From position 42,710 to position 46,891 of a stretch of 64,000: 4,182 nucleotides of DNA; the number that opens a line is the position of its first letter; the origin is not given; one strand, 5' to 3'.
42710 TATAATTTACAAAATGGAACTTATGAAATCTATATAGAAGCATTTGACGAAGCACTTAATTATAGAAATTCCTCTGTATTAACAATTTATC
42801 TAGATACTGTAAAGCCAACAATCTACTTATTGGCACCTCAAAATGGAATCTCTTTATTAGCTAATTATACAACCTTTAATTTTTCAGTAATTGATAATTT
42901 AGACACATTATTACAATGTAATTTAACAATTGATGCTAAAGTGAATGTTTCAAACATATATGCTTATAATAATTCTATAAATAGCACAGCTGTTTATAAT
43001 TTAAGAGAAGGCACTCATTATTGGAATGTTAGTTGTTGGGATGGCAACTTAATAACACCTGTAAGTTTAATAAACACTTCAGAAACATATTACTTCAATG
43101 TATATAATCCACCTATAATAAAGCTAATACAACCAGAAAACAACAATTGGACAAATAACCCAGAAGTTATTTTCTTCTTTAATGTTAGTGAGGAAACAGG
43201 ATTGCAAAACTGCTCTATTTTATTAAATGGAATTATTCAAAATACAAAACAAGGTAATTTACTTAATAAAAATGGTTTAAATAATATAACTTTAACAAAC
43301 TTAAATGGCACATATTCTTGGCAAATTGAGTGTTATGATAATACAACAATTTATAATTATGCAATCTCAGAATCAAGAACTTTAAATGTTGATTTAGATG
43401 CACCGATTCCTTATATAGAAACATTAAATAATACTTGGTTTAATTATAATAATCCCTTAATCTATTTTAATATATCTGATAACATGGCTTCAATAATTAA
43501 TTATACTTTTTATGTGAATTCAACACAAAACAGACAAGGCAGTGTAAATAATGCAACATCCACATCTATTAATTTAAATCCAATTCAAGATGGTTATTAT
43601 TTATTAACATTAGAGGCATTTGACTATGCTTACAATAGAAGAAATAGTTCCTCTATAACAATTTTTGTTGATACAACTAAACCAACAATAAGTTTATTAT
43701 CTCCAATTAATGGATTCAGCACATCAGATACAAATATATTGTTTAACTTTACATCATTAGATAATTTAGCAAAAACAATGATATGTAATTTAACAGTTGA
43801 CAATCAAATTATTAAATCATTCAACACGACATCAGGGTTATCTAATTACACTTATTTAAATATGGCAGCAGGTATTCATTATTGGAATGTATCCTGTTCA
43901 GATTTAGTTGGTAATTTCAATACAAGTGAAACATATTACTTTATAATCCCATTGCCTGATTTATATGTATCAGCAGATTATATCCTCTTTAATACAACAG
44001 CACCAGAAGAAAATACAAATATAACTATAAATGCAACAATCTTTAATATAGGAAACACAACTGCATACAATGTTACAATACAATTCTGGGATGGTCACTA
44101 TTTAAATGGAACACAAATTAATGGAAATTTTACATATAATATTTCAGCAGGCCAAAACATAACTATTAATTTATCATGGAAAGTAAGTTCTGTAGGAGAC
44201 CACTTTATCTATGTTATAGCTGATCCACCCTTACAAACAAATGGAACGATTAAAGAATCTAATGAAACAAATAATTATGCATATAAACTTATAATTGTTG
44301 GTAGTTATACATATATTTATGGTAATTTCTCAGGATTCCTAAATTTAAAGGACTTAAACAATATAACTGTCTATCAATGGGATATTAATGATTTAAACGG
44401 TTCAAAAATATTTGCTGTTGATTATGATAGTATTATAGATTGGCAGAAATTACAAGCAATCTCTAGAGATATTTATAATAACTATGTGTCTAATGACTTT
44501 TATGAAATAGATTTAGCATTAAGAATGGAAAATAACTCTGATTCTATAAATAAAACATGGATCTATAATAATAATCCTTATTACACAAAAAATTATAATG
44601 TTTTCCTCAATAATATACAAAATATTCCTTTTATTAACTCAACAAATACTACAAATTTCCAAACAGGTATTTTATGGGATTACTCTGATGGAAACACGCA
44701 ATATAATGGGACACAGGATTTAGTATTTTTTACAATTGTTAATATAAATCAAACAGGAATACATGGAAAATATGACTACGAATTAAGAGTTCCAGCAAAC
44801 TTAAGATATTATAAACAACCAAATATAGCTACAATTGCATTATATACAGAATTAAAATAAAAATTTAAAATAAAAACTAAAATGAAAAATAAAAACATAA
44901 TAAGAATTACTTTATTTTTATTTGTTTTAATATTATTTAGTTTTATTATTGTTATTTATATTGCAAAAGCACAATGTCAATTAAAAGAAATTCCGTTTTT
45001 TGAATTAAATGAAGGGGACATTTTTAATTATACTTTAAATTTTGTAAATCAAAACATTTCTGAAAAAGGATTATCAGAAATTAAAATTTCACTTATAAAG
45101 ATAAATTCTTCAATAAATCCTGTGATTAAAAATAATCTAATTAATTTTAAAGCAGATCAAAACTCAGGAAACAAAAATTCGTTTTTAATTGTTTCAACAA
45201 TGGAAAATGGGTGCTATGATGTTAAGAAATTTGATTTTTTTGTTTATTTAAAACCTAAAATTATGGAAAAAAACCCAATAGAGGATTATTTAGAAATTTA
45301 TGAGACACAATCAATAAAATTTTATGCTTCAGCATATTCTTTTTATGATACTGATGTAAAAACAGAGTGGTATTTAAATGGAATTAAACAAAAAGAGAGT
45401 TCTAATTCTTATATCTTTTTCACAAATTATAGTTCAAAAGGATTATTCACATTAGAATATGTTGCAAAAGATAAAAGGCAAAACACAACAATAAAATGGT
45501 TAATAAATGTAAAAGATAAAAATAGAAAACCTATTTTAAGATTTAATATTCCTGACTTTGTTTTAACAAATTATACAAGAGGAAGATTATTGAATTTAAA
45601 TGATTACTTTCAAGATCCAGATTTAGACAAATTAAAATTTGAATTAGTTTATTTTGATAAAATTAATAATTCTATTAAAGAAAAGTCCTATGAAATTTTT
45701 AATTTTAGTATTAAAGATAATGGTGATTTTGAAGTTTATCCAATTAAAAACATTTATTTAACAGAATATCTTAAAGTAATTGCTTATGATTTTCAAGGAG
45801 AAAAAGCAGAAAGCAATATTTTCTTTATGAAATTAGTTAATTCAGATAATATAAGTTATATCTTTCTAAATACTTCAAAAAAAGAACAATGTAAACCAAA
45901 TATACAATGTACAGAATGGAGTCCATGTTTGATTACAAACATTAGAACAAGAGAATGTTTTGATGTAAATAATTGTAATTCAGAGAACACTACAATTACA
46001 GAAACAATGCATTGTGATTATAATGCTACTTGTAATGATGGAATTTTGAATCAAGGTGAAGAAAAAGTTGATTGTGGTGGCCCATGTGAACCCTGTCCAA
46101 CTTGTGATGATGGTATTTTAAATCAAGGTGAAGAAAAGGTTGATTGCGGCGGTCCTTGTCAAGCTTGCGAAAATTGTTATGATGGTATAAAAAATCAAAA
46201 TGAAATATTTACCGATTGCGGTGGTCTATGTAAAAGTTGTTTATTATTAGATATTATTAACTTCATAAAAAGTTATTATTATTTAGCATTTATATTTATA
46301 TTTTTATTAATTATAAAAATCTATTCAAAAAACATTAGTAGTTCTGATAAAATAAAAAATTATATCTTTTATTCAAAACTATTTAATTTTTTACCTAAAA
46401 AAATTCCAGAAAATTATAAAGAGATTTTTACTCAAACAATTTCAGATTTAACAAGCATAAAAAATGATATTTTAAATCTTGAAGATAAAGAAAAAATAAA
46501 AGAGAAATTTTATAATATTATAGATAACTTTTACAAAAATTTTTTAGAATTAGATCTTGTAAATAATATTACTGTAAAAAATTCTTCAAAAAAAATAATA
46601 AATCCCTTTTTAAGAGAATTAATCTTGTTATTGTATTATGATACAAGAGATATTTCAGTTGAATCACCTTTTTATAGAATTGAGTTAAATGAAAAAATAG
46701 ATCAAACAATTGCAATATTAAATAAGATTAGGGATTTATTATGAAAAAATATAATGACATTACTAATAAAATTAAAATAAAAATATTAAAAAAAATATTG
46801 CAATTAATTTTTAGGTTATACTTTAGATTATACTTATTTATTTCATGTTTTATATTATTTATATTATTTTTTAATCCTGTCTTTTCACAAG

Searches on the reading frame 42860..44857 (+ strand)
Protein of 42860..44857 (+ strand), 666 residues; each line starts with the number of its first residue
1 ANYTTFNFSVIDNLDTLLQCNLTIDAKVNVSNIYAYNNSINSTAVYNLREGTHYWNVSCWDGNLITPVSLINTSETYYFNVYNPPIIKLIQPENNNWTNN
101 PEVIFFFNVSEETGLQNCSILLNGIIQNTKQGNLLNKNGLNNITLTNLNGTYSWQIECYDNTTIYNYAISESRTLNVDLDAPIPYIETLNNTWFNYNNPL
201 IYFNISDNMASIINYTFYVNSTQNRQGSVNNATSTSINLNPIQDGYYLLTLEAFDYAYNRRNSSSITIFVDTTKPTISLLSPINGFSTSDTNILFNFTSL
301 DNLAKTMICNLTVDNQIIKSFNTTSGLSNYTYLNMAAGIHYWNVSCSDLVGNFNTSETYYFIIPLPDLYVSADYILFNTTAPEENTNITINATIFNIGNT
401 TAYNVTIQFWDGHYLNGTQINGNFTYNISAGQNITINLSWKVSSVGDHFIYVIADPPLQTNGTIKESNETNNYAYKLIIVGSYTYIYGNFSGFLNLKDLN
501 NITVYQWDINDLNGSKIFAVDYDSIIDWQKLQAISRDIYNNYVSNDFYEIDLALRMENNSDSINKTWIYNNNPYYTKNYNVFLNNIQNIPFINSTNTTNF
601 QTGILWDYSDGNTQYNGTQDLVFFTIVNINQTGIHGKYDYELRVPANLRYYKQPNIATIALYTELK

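Call 7: search_protein_families(library=pfam, proteins=[window:42860-44857:+], max_evalue=1)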
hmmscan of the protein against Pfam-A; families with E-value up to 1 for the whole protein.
window:42860-44857:+ (666 aa): 4 families
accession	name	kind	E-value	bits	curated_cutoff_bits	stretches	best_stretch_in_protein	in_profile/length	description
PF07705.17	CARDB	-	1.1e-12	48.5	22.7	1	366-474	2-99/101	CARDB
PF19077.6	Big_13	-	0.00044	21.1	27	2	203-272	31-102/102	Bacterial Ig-like domain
PF22352.2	K319L-like_PKD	-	0.0098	16.3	27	1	206-270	22-84/84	K319L-like, PKD domain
PF05753.20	TRAP_beta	-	0.011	15.6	22.4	1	382-407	31-56/178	Translocon-associated protein beta (TRAPB)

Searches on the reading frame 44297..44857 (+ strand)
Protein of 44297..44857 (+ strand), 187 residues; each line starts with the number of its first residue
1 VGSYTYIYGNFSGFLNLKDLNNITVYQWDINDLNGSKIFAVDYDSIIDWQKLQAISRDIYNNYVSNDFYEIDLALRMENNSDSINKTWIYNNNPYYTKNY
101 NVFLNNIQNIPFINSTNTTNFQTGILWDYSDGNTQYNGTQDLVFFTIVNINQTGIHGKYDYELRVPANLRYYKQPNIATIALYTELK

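Call 16: find_homologous_proteins(query=A1, max_evalue=0.001)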
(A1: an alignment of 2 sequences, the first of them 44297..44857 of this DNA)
Query A1 (2 sequences) (187 aa, profile of the alignment): 21 proteins with E <= 0.001 among 274 candidates.
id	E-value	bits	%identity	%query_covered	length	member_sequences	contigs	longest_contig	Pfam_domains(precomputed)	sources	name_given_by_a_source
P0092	1.1e-57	213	45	99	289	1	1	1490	PF07705.18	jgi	jgi:hypothetical protein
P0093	2.3e-52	196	49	100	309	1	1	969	PF07705.18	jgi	jgi:hypothetical protein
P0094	4.0e-52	195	43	96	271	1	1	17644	PF07705.18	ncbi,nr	ncbi:MAG: hypothetical protein KKF44_04835 [Nanoarchaeota archaeon]|nr:hypothetical protein [Nanoarc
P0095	2.5e-51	192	47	100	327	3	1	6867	-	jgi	-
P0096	1.0e-49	187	41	100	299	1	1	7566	PF07705.18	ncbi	-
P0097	8.1e-49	184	48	100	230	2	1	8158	-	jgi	-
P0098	4.6e-48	182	44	87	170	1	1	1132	-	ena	-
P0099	1.1e-47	180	45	99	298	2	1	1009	PF07705.18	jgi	jgi:hypothetical protein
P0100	5.0e-47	178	46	89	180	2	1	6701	-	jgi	-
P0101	4.4e-46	175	49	84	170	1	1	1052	-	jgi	jgi:hypothetical protein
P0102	3.7e-41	159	37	99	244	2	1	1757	-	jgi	jgi:hypothetical protein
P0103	8.0e-41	158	39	99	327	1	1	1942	PF07705.18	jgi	jgi:hypothetical protein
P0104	3.0e-40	156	36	100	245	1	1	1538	-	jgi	jgi:hypothetical protein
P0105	3.4e-40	156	51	68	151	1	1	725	-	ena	-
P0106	2.0e-38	150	47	72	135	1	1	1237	-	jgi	-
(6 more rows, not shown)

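Call 55: search_protein_representatives(alignment_id=A4)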
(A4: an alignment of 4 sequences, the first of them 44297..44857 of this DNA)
Query: 4 sequences, 188 profile positions. Proteins with E-value up to 0.001 (for the whole library): 1373; up to 1e-10: 1070; up to 1e-30: 113. The best 150 are listed.
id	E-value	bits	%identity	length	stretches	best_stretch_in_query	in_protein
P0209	3.5e-61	222.9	-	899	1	2-187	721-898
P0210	1.9e-47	178.1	-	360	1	2-187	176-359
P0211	3.3e-47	177.4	-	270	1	1-188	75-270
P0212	3.9e-44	167.3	-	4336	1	2-187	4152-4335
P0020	1.1e-43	165.8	-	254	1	2-187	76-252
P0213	3.8e-43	164.1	-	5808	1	2-188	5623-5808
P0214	6.8e-42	160.0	-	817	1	2-187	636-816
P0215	1.6e-41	158.8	-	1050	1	2-188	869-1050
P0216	7.5e-41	156.6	-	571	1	2-187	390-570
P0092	9.2e-41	156.3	-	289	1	2-187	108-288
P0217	2.6e-40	154.9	-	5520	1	4-188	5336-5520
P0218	9.9e-40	153.0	-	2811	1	2-187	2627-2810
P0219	2.5e-39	151.6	-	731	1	3-188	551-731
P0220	2.1e-38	148.7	-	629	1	3-188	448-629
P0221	3.1e-38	148.1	-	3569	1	3-187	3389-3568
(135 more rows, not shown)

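Call 64: search_solved_structures(query=A4, max_evalue=10)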
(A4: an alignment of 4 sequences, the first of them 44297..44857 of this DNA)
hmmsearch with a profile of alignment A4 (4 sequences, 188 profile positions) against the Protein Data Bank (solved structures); distinct sequences matched with E-value up to 10: 5.
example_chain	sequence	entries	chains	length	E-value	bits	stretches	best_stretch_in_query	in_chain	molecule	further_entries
2jbx_A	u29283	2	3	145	0.23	14.8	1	49-105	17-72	M11L PROTEIN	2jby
2o42_A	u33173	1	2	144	0.3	14.4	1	49-105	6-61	M11L protein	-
8wdu_C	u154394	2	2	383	0.87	12.9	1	48-120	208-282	Photosynthetic reaction center cytochrome c subunit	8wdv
7vrj_C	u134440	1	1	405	0.93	12.8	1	48-120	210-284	Photosynthetic reaction center cytochrome c subunit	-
4fr2_A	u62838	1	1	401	1.1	12.6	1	86-125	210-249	1,3-propanediol dehydrogenase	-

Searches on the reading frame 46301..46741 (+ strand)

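Call 77: search_protein_families(library=pfam, proteins=[window:46301-46741:+], max_evalue=10)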
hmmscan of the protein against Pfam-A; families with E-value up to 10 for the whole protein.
window:46301-46741:+ (147 aa): 1 family
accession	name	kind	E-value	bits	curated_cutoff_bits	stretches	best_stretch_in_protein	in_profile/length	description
PF08581.15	Tup_N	-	0.022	15.5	28.7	1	36-70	27-62/77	Tup N-terminal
